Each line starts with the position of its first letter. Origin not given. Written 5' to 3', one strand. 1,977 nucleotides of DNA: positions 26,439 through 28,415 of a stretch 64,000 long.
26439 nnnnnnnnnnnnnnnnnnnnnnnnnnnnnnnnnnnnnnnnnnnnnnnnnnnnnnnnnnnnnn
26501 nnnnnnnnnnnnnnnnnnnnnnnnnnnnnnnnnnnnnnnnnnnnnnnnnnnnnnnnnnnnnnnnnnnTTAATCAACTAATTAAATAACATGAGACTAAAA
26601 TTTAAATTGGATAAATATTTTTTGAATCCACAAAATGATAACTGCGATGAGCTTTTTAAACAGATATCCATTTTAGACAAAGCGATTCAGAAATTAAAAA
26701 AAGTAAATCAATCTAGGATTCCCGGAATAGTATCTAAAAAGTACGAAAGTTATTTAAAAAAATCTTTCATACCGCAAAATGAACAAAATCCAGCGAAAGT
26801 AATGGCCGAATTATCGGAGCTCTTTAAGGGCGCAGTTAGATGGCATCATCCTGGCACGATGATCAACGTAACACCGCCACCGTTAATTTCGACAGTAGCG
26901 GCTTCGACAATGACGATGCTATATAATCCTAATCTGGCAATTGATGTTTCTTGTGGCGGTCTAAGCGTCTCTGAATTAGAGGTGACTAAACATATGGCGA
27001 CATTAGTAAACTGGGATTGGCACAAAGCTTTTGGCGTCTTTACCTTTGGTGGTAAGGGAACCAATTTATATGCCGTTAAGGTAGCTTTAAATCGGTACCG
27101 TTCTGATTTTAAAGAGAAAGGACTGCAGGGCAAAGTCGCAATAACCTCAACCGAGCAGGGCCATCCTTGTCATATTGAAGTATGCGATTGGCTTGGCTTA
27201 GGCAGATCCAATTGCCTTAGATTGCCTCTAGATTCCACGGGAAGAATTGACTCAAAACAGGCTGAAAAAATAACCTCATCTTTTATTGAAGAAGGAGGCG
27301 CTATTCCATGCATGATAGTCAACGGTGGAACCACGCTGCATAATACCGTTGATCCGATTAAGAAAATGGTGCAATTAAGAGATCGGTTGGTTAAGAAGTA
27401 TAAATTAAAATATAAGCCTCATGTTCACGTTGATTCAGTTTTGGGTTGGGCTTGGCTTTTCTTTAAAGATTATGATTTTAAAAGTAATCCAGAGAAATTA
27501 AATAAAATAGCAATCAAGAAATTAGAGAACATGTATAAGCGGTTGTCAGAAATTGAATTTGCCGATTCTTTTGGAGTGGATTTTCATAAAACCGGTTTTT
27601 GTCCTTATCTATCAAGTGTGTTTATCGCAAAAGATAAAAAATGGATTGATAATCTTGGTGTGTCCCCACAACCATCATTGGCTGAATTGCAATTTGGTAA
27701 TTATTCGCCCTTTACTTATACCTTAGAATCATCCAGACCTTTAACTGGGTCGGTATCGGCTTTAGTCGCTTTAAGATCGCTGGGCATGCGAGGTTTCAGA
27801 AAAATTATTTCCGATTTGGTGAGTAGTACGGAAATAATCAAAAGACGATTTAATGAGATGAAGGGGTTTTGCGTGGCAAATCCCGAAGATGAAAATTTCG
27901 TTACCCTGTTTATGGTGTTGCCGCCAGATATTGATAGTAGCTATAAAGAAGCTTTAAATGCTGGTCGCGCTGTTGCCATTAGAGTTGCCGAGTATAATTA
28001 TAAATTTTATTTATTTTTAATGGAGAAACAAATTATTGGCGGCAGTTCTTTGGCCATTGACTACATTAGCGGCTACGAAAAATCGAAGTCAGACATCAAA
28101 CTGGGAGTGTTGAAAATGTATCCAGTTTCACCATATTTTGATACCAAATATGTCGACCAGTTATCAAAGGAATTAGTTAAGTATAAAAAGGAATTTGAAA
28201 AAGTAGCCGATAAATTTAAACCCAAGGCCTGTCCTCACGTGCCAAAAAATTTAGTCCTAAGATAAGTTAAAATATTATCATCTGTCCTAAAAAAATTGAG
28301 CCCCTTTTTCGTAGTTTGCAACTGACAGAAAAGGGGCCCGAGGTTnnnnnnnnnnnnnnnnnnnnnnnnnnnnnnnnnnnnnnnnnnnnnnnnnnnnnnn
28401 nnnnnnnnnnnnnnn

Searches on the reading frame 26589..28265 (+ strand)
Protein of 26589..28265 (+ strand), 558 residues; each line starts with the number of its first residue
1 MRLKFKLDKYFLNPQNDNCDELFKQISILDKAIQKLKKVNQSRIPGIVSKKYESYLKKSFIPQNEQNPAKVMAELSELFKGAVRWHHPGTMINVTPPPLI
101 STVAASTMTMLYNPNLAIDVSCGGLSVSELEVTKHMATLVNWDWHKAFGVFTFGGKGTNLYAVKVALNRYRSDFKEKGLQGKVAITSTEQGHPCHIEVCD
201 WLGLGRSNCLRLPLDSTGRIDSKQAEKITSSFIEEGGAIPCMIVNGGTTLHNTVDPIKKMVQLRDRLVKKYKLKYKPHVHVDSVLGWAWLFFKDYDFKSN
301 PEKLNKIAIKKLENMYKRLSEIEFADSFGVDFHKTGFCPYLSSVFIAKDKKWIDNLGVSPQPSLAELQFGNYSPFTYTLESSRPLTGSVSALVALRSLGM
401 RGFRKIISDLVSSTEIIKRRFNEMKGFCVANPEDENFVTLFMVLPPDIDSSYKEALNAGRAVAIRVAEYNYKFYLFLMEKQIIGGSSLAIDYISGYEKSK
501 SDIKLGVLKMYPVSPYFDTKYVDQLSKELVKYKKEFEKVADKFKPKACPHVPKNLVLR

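Call 6: search_protein_families(library=pfam, proteins=[window:26589-28265:+])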
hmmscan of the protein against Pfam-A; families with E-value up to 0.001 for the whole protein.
window:26589-28265:+ (558 aa): 1 family
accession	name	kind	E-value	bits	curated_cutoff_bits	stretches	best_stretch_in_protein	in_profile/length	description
PF00282.25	Pyridoxal_deC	-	2.5e-11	43.4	27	2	129-284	81-236/375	Pyridoxal-dependent decarboxylase conserved domain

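Call 7: search_protein_families(library=ncbifam, proteins=[window:26589-28265:+])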
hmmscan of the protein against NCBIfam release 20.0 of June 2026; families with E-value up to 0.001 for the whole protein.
window:26589-28265:+ (558 aa): 5 families
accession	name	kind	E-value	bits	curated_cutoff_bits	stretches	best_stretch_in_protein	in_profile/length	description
TIGR03811.1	tyr_de_CO2_Ent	equivalog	1.3e-16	60.2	905.3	2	191-351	231-400/608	tyrosine decarboxylase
TIGR03812.1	tyr_de_CO2_Arch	equivalog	4.7e-15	55.3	299.4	1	103-441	35-325/375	tyrosine decarboxylase MfnA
NF052646.1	DABADecarRhbB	equivalog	4.6e-12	45.3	900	1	75-415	81-391/491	L-2,4-diaminobutyrate decarboxylase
TIGR03799.1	NOD_PanD_pyr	equivalog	5e-12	45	606.1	1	181-453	208-447/522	pyridoxal-dependent aspartate 1-decarboxylase PanP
NF002748.0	PRK02769.1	equivalog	3.9e-06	25.8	305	1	129-295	67-214/382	histidine decarboxylase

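Call 66: search_solved_structures(query=window:26589-28262:+, max_evalue=0.001, show_alignments=1)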
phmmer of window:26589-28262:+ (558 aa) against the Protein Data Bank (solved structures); distinct sequences matched with E-value up to 0.001: 19.
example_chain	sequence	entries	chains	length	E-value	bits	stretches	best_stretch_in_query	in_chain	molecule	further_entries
8zpi_A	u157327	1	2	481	3.5e-18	68.4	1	2-316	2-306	Diaminobutyrate-2-oxoglutarate transaminase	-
7cwx_A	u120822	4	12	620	5.6e-13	51.2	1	191-359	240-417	Decarboxylase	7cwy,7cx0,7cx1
7cwz_A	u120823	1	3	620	3.8e-12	48.5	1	191-359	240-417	Decarboxylase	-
6enz_A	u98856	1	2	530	5.7e-12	47.9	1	75-266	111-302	Acidic amino acid decarboxylase GADL1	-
2okj_A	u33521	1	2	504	8e-12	47.4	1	68-306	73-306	Glutamate decarboxylase 1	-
3vp6_A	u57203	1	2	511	8.6e-12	47.3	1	68-306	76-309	Glutamate decarboxylase 1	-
2okk_A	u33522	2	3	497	9e-12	47.2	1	63-307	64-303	Glutamate decarboxylase 2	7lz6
5hsi_A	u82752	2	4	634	1e-11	47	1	181-356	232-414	Putative decarboxylase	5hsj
2qma_A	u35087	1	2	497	3.2e-10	42.1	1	63-295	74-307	Diaminobutyrate-pyruvate transaminase and L-2,4-diaminobutyrate decarboxylase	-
4obu_E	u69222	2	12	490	1.3e-08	36.8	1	50-286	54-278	Pyridoxal-dependent decarboxylase domain protein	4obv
5o5c_A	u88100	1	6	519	1.3e-08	36.8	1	70-263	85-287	Putative decarboxylase involved in desferrioxamine biosynthesis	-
2jis_A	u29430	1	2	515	1.6e-08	36.5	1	29-263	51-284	CYSTEINE SULFINIC ACID DECARBOXYLASE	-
6ebn_A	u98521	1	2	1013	2.1e-08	36.1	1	178-451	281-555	non canonical aromatic amino acid decarboxylase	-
6zek_A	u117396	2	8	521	3e-08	35.6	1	128-262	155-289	Cysteine sulfinic acid decarboxylase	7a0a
4rj0_B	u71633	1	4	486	1.9e-07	33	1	59-291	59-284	Pyridoxal-dependent decarboxylase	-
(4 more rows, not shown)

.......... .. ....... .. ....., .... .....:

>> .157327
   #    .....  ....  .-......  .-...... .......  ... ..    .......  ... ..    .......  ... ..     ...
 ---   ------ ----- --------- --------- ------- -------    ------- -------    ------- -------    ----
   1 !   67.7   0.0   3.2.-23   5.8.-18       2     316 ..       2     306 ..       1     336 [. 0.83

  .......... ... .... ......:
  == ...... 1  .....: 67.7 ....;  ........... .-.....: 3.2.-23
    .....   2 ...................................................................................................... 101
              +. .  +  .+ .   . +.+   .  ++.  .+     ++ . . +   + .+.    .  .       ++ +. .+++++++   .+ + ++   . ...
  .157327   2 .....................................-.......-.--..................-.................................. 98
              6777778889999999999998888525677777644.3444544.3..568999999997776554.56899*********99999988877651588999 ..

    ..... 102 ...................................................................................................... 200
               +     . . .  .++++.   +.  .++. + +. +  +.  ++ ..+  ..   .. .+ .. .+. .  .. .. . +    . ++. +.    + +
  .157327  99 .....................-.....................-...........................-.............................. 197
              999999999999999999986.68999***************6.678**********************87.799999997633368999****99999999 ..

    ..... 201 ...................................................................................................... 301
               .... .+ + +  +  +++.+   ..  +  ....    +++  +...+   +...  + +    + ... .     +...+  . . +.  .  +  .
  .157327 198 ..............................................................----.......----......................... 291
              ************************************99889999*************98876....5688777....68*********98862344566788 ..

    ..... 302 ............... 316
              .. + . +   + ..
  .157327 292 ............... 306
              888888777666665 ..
